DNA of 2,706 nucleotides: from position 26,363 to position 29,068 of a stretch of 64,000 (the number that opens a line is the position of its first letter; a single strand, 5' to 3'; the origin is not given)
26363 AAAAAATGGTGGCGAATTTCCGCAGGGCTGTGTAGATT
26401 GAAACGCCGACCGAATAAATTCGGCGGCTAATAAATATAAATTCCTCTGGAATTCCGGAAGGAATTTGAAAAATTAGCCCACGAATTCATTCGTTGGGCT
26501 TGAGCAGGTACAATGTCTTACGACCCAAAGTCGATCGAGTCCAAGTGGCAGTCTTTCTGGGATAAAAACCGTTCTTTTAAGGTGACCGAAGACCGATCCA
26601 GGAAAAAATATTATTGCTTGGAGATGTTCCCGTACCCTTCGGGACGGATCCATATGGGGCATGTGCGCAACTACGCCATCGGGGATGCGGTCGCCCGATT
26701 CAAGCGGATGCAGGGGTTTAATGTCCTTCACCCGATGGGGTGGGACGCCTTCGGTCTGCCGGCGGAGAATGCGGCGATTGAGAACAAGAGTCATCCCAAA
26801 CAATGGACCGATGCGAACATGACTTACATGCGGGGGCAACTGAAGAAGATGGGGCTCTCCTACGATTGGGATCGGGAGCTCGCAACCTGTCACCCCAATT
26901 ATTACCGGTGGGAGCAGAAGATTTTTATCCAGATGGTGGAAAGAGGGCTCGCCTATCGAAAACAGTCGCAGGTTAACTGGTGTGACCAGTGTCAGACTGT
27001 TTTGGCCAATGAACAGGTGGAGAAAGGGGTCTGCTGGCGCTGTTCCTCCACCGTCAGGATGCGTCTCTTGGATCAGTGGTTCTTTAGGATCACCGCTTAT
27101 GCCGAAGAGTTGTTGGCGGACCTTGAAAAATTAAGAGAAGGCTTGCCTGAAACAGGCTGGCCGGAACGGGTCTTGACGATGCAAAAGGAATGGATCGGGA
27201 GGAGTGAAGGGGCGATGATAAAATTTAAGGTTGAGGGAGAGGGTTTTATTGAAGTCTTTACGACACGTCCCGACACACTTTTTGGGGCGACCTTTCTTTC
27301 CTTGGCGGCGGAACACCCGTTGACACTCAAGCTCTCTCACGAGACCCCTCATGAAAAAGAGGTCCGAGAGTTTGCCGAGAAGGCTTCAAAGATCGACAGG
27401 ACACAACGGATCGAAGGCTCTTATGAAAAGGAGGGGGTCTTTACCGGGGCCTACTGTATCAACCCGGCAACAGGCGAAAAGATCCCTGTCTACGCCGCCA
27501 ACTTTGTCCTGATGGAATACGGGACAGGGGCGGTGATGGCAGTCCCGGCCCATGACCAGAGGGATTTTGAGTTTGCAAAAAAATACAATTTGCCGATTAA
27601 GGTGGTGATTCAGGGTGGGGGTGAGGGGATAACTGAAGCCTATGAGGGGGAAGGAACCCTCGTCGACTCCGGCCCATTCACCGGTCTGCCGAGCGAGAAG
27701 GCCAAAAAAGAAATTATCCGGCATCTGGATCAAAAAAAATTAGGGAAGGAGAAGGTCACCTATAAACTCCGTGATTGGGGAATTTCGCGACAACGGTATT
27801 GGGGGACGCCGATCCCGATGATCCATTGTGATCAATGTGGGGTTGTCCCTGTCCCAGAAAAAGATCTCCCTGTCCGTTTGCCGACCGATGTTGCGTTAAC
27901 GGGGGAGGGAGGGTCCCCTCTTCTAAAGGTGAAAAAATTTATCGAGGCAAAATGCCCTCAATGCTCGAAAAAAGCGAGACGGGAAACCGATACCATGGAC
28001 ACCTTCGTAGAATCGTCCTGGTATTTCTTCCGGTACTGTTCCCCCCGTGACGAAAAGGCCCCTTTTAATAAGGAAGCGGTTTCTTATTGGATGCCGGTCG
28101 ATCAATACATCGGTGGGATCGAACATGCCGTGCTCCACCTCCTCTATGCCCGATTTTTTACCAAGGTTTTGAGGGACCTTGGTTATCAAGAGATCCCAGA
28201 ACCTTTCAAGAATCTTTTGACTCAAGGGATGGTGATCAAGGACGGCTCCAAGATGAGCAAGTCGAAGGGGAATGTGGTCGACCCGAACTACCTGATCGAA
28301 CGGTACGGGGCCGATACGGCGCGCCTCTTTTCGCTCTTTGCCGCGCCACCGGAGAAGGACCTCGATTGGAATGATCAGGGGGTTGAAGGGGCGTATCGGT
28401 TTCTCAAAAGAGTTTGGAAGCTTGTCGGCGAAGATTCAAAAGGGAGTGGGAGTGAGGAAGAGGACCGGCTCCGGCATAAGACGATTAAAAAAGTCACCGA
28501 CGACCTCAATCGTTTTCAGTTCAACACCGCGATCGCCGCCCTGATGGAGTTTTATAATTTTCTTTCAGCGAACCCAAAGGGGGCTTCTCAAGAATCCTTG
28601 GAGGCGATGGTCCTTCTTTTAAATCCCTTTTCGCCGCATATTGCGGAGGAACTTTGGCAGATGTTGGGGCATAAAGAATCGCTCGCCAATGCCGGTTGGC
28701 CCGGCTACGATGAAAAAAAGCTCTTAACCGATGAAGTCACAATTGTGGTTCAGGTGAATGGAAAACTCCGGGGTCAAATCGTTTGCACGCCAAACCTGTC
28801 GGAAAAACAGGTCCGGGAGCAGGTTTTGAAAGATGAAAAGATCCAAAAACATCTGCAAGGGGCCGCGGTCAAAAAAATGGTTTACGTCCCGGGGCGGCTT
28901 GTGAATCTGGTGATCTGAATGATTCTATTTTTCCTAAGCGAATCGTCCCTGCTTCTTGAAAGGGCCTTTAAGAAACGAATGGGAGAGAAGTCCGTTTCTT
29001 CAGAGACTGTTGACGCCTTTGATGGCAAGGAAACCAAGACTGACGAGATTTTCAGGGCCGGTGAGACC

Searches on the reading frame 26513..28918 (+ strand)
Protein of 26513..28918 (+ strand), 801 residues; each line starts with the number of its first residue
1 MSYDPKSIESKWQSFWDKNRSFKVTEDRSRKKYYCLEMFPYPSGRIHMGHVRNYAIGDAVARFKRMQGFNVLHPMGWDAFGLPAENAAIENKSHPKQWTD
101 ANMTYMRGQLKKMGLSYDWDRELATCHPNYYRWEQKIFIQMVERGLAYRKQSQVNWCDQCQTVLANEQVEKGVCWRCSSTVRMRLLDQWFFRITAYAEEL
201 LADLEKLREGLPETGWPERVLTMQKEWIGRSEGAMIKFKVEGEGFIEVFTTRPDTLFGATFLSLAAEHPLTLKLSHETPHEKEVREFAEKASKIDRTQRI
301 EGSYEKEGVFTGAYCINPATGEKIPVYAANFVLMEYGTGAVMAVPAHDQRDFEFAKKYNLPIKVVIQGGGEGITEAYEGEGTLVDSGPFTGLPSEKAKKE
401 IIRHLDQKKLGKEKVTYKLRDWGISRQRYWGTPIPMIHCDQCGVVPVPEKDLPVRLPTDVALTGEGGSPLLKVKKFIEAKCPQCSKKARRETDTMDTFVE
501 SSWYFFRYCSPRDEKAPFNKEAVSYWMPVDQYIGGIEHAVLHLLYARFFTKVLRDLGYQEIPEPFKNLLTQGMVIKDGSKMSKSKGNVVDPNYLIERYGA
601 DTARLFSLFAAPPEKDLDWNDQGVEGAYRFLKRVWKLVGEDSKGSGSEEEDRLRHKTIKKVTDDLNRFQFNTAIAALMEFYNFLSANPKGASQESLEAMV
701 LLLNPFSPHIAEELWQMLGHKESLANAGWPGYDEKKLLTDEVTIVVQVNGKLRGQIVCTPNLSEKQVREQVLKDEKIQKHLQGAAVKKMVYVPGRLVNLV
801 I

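Call 10: search_protein_families(library=pfam, proteins=[window:26513-28918:+])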
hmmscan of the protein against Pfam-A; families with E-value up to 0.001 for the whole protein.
window:26513-28918:+ (801 aa): 6 families
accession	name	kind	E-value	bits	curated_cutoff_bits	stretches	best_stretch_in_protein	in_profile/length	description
PF13603.12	tRNA-synt_1_2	-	8e-70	234.5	25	1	225-405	1-184/185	Leucyl-tRNA synthetase, editing domain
PF00133.28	tRNA-synt_1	-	8.4e-58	196.5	22.7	2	11-207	1-210/414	tRNA synthetases class I (I, L, M and V)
PF09334.17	tRNA-synt_1g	-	8.5e-35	120.7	20.1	2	39-179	7-144/391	tRNA synthetases class I (M)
PF08264.19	Anticodon_1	-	3.1e-23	82.7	25.1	1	655-764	9-144/148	Anticodon-binding domain of tRNA ligase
PF01921.24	tRNA-synt_1f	-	5.3e-06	26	27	0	16-78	3-68/360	tRNA synthetases class I (K)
PF01406.26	tRNA-synt_1e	-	1.4e-05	25.1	27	0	566-625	239-297/301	tRNA synthetases class I (C) catalytic domain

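Call 46: find_homologous_proteins(query=window:26513-28918:+, max_evalue=1e-100)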
Query window:26513-28918:+ (801 aa): 8000 proteins with E <= 1e-100 among 8000 candidates; the best 120 are listed.
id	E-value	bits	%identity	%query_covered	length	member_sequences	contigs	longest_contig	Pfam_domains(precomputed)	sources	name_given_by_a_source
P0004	0.0e+0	1799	100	95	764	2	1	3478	PF09334.18,PF01406.26,PF08264.20,PF13603.13,PF00133.29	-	-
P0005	0.0e+0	1341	79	90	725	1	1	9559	PF09334.18,PF08264.20,PF13603.13,PF00133.29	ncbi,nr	ncbi:MAG: leucine--tRNA ligase, partial [Deltaproteobacteria bacterium]|nr:leucine--tRNA ligase [Del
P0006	0.0e+0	1305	68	100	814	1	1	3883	PF09334.18,PF08264.20,PF13603.13,PF01921.25,PF00133.29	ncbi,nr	ncbi:MAG: leucine--tRNA ligase [bacterium]|nr:leucine--tRNA ligase [bacterium]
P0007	0.0e+0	1298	68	100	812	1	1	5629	PF09334.18,PF01406.26,PF08264.20,PF13603.13,PF01921.25,PF00133.29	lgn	-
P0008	0.0e+0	1295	68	100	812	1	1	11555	PF09334.18,PF01406.26,PF08264.20,PF13603.13,PF01921.25,PF00133.29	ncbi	-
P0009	0.0e+0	1282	67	100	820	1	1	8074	PF09334.18,PF01406.26,PF08264.20,PF13603.13,PF01921.25,PF00133.29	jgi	jgi:leucyl-tRNA synthetase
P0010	0.0e+0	1282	67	100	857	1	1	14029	PF09334.18,PF01406.26,PF08264.20,PF13603.13,PF01921.25,PF00133.29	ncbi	-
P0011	0.0e+0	1271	66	100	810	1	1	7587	PF09334.18,PF01406.26,PF08264.20,PF13603.13,PF00133.29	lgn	-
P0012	0.0e+0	1264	66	100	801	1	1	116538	PF09334.18,PF01406.26,PF08264.20,PF13603.13,PF01921.25,PF00133.29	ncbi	ncbi:MAG: leucine--tRNA ligase [bacterium]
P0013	0.0e+0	1260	65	100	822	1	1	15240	PF09334.18,PF01406.26,PF08264.20,PF13603.13,PF00133.29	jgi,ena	-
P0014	0.0e+0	1259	66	100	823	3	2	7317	PF09334.18,PF01406.26,PF08264.20,PF13603.13,PF01921.25,PF00133.29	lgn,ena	-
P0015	0.0e+0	1255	65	100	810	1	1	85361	PF09334.18,PF01406.26,PF08264.20,PF13603.13,PF00133.29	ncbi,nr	ncbi:MAG TPA: leucine--tRNA ligase [bacterium]|nr:leucine--tRNA ligase [bacterium]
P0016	0.0e+0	1253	66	100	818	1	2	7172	PF09334.18,PF01406.26,PF08264.20,PF13603.13,PF00133.29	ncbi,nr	ncbi:MAG: leucine--tRNA ligase [Deltaproteobacteria bacterium]|nr:leucine--tRNA ligase [Deltaproteob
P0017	0.0e+0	1248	66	100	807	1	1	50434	PF09334.18,PF01406.26,PF08264.20,PF13603.13,PF01921.25,PF00133.29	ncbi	-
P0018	0.0e+0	1248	65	100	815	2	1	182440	PF09334.18,PF01406.26,PF08264.20,PF13603.13,PF00133.29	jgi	-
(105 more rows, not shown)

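Call 47: find_encoding_contigs(protein=P0012, flank=10000, max_places=2)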
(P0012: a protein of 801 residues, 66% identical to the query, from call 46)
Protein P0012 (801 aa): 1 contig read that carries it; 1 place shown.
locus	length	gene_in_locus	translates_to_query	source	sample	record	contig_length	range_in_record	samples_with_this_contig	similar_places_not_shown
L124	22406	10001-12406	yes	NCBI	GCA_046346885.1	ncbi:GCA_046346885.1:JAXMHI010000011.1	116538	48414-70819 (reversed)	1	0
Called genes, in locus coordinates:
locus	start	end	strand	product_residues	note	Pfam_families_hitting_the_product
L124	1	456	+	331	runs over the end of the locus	PF00480:ROK, PF01869:BcrAD_BadFG (faint)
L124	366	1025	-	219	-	PF04493:Endonuclease_5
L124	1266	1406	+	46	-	-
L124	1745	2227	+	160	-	PF04715:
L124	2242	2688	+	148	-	-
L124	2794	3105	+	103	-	PF00425:Chorismate_bind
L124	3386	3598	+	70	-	-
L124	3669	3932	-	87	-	-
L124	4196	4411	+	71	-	PF00591:Glycos_transf_3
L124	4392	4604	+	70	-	-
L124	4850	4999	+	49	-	-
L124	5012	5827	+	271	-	PF00218:IGPS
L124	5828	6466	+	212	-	PF00697:PRAI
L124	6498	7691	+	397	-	PF00291:PALP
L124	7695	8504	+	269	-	PF00290:Trp_syntA, PF00977:His_biosynth (weak)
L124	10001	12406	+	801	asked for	PF00133:tRNA-synt_1, PF01406:tRNA-synt_1e (faint), PF01921:tRNA-synt_1f (faint), PF09334:tRNA-synt_1g, PF13603:tRNA-synt_1_2, PF00133:tRNA-synt_1, PF09334:tRNA-synt_1g, PF08264:Anticodon_1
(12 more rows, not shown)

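Call 48: find_encoding_contigs(protein=P0010, flank=10000, max_places=2)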
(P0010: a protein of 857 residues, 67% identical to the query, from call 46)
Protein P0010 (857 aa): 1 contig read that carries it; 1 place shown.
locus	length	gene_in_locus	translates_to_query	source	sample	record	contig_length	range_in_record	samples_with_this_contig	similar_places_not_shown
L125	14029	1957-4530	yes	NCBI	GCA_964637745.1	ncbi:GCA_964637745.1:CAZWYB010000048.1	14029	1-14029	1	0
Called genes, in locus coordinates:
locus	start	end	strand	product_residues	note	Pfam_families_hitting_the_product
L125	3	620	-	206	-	?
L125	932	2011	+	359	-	PF13091:PLDc_2, PF00614:PLDc (weak), PF13091:PLDc_2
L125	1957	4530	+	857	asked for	PF00133:tRNA-synt_1, PF01921:tRNA-synt_1f (faint), PF01406:tRNA-synt_1e (faint), PF09334:tRNA-synt_1g, PF13603:tRNA-synt_1_2, PF00133:tRNA-synt_1, PF09334:tRNA-synt_1g, PF08264:Anticodon_1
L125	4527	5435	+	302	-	PF06144:DNA_pol3_delta, PF21694:DNA_pol3_delta_C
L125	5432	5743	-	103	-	PF01649:Ribosomal_S20p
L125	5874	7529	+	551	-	PF03023:MurJ, PF01554:MatE (faint), PF13440:Polysacc_synt_3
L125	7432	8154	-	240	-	PF00849:PseudoU_synth_2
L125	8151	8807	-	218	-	PF02517:Rce1-like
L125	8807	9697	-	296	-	PF01790:LGT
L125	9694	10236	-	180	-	PF01252:Peptidase_A8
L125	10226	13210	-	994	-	-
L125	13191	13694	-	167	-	-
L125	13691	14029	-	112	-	?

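Call 49: find_encoding_contigs(protein=P0008, flank=10000, max_places=2)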
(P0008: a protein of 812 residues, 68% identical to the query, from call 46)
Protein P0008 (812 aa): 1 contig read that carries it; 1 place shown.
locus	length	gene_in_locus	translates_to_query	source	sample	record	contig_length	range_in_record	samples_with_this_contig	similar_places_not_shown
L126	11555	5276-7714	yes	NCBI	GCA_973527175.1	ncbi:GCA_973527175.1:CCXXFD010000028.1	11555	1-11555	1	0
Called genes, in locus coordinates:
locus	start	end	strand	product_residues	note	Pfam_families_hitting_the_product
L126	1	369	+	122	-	?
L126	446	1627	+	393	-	PF00291:PALP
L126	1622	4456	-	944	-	PF01575:MaoC_dehydratas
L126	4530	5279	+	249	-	PF00290:Trp_syntA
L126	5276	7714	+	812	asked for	PF00133:tRNA-synt_1, PF01921:tRNA-synt_1f (faint), PF01406:tRNA-synt_1e (faint), PF09334:tRNA-synt_1g, PF13603:tRNA-synt_1_2, PF00133:tRNA-synt_1, PF09334:tRNA-synt_1g (weak), PF08264:Anticodon_1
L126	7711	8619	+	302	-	PF06144:DNA_pol3_delta, PF21694:DNA_pol3_delta_C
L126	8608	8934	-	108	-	PF01649:Ribosomal_S20p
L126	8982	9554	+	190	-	PF03023:MurJ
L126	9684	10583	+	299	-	PF03023:MurJ, PF13440:Polysacc_synt_3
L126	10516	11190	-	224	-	PF00849:PseudoU_synth_2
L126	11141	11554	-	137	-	?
